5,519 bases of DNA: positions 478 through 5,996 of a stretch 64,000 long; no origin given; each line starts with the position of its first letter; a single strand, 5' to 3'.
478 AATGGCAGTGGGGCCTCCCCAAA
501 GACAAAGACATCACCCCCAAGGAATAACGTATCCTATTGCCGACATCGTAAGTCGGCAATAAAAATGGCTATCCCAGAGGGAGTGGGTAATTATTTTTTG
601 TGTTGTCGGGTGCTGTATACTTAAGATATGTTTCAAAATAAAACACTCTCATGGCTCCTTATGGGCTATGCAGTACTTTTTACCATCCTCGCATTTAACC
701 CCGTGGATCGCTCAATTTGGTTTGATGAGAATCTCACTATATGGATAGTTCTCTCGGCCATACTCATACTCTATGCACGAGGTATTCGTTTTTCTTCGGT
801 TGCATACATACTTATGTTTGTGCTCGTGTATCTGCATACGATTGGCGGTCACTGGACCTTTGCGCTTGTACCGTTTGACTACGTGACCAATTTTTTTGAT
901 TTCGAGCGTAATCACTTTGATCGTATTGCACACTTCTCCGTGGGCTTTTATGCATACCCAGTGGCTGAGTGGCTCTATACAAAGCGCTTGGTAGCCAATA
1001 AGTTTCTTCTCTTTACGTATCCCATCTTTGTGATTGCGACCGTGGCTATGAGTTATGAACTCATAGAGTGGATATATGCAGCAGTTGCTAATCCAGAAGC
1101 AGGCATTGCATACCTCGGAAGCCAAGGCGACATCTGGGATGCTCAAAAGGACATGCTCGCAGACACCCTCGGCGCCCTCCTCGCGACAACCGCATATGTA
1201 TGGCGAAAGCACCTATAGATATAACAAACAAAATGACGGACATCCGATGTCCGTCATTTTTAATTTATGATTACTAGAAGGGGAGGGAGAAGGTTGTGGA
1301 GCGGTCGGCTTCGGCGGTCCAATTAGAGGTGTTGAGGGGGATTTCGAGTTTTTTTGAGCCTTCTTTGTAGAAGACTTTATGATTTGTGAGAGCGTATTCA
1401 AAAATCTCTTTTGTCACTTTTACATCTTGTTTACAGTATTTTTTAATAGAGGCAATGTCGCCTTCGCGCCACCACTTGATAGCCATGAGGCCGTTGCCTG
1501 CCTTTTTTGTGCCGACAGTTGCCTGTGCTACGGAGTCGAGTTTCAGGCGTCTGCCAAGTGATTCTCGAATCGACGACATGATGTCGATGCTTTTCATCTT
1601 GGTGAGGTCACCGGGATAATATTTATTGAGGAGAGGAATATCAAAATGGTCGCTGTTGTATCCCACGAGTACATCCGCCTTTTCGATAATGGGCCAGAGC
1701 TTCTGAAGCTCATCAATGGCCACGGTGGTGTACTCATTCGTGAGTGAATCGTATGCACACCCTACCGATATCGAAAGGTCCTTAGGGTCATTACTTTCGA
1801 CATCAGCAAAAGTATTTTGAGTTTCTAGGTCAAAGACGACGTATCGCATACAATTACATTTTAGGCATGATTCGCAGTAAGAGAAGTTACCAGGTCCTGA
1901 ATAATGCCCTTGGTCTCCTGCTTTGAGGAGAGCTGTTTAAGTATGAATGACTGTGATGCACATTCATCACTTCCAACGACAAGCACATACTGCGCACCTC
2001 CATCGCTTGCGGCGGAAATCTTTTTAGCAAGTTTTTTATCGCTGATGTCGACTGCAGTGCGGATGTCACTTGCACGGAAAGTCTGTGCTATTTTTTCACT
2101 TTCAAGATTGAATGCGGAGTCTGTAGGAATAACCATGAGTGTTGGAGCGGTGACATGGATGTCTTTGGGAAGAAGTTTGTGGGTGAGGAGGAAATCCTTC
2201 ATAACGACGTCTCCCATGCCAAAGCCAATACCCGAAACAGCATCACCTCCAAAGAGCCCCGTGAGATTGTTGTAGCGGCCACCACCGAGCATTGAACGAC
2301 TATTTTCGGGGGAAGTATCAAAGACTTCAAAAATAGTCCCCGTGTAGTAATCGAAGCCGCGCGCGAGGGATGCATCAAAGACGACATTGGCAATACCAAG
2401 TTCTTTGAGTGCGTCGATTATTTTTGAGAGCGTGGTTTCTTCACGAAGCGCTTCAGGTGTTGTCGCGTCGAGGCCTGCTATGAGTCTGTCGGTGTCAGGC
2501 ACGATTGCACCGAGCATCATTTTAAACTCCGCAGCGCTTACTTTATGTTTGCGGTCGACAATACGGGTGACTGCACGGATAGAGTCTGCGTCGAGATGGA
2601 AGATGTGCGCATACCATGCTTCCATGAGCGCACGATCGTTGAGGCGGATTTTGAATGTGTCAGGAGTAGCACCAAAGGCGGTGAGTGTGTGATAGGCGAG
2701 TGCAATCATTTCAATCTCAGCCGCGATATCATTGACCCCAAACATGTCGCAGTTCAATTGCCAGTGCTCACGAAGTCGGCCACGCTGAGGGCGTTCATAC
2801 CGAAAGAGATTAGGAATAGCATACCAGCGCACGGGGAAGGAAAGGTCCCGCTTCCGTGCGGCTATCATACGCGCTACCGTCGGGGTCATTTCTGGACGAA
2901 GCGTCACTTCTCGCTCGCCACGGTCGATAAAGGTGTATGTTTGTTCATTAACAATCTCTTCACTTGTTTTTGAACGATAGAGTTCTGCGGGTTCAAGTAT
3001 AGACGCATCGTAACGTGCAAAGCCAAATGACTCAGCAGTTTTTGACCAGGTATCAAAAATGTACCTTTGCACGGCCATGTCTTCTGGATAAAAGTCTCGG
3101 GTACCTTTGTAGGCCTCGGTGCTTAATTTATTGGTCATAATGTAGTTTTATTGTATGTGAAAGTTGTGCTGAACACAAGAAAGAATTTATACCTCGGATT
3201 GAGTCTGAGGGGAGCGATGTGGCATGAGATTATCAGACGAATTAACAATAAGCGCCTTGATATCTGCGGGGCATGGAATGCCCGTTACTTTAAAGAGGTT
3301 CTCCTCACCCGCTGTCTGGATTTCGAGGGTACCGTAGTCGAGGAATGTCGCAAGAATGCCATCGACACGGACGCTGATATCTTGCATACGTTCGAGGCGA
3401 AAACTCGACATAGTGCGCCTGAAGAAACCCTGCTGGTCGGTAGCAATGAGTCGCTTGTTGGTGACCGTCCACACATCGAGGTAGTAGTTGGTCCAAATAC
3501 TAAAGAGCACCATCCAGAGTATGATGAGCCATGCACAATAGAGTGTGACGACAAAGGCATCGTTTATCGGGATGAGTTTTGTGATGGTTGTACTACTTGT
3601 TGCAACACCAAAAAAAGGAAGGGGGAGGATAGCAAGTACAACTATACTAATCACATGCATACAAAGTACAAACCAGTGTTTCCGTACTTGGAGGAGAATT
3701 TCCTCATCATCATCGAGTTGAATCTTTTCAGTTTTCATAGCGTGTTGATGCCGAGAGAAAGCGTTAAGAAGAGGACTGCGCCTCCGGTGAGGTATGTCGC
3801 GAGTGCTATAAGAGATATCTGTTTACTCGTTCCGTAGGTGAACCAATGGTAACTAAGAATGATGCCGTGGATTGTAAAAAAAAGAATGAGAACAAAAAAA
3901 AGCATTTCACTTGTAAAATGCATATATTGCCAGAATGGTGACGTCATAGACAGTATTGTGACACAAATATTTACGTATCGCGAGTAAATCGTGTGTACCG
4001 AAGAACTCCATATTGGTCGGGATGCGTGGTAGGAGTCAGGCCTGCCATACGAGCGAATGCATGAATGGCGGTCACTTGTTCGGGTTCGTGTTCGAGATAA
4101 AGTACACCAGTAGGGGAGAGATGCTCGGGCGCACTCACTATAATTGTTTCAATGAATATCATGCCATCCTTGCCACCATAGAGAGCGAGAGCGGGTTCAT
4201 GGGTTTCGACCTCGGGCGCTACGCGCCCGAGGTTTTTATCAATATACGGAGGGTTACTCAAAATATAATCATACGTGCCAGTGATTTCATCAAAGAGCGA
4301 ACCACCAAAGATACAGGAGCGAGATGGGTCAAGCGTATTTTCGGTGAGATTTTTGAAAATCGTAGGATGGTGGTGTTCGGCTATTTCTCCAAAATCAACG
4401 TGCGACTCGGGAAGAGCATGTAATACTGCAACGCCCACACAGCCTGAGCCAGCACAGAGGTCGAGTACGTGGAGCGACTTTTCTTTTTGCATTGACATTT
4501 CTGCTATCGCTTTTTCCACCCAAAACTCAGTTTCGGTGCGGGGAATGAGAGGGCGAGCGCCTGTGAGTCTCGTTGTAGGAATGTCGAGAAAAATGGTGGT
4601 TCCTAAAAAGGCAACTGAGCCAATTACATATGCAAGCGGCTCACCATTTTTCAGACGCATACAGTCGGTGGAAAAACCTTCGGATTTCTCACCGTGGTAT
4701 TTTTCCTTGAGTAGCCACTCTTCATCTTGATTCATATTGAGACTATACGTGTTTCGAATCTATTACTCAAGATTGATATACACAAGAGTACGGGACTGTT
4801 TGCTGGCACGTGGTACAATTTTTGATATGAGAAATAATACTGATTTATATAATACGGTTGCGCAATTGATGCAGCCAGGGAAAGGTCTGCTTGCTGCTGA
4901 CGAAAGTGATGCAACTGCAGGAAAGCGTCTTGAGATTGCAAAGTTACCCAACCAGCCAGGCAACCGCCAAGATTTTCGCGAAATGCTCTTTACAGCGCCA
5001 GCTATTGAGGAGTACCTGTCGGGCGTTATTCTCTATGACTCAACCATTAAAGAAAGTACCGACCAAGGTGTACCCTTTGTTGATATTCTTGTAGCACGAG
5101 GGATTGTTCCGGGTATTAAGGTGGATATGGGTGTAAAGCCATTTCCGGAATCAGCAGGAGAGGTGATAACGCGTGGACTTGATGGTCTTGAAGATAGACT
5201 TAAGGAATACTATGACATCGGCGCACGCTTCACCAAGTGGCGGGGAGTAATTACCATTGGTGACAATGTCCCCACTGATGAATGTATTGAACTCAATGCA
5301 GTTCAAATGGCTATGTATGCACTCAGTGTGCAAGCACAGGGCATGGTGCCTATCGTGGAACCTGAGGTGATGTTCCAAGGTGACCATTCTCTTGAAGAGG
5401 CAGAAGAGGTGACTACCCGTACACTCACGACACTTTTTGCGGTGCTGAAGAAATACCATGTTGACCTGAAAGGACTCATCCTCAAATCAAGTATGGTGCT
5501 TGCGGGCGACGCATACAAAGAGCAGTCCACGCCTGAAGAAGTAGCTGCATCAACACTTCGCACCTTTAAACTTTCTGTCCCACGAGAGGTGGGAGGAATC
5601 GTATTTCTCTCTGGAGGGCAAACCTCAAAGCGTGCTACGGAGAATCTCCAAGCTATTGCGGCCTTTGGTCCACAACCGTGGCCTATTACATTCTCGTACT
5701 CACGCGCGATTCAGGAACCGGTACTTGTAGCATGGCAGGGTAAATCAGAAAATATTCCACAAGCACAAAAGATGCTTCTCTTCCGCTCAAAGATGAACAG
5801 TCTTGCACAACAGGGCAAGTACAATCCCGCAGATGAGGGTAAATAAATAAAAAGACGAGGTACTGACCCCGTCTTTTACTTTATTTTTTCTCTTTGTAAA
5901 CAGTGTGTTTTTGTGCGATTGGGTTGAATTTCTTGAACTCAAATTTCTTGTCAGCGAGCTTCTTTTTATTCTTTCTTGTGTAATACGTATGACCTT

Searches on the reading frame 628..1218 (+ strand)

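Call 51: search_protein_families(library=pfam, proteins=[window:628-1218:+], max_evalue=0.001)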
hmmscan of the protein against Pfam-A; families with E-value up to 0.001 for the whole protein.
window:628-1218:+ (196 aa): 1 family
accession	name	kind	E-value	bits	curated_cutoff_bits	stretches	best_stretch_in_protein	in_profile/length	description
PF09997.14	DUF2238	-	3.2e-46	157.1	26.4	1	41-178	2-139/140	Predicted membrane protein (DUF2238)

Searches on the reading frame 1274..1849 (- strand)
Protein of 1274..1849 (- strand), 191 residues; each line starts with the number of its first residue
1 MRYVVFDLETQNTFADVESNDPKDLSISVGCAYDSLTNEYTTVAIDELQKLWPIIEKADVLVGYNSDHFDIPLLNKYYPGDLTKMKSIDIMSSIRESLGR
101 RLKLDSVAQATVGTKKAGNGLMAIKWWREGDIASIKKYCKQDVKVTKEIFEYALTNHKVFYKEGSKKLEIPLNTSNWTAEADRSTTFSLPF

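Call 51: search_protein_families(library=pfam, proteins=[window:1274-1849:-], max_evalue=0.001)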
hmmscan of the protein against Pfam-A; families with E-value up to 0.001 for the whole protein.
window:1274-1849:- (191 aa): 2 families
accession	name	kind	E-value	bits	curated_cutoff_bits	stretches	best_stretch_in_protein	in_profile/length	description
PF13482.12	RNase_H_2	-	2.1e-10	41.2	22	1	14-152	2-163/165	RNase_H superfamily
PF10108.15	DNA_pol_B_exo2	-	6.5e-07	29.7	24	0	87-146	105-166/213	Predicted 3'-5' exonuclease related to the exonuclease domain of PolB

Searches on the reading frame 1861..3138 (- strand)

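Call 51: search_protein_families(library=pfam, proteins=[window:1861-3138:-], max_evalue=0.001)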
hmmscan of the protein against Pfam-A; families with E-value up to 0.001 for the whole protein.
window:1861-3138:- (425 aa): 3 families
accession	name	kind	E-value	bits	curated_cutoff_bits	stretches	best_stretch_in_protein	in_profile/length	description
PF13393.11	tRNA-synt_His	-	7.4e-38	131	25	1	12-307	1-302/308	Histidyl-tRNA synthetase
PF03129.25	HGTP_anticodon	-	1.1e-10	42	21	1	335-420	3-91/94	Anticodon binding domain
PF00587.30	tRNA-synt_2b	-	3e-09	37.6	29.3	1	68-199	1-130/179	tRNA synthetase class II core domain (G, H, P, S and T)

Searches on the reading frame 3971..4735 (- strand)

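Call 51: search_protein_families(library=pfam, proteins=[window:3971-4735:-], max_evalue=0.001)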
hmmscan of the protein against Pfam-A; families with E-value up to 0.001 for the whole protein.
window:3971-4735:- (254 aa): 2 families
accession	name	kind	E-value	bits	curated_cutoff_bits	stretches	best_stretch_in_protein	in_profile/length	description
PF05175.20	MTS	-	7.5e-10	39.1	23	1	82-166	27-110/170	Methyltransferase small domain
PF03602.21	Cons_hypoth95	-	0.00024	21.2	24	0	73-197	28-152/182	Conserved hypothetical protein 95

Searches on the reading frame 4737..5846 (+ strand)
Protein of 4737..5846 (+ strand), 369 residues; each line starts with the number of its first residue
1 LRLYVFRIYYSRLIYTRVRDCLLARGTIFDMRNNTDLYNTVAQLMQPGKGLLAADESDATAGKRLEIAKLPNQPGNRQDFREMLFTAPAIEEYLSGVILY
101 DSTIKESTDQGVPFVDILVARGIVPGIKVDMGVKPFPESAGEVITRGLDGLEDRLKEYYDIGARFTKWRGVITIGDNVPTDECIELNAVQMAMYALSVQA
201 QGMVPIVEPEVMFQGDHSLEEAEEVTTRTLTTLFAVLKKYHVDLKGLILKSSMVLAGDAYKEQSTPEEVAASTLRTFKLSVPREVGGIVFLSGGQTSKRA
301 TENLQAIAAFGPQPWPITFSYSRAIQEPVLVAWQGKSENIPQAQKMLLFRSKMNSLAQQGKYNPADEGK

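Call 51: search_protein_families(library=pfam, proteins=[window:4737-5846:+], max_evalue=0.001)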
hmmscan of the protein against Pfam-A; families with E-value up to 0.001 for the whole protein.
window:4737-5846:+ (369 aa): 1 family
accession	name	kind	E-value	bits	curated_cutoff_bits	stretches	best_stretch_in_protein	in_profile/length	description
PF00274.25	Glycolytic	-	5e-117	391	22.2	1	37-367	2-334/349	Fructose-bisphosphate aldolase class-I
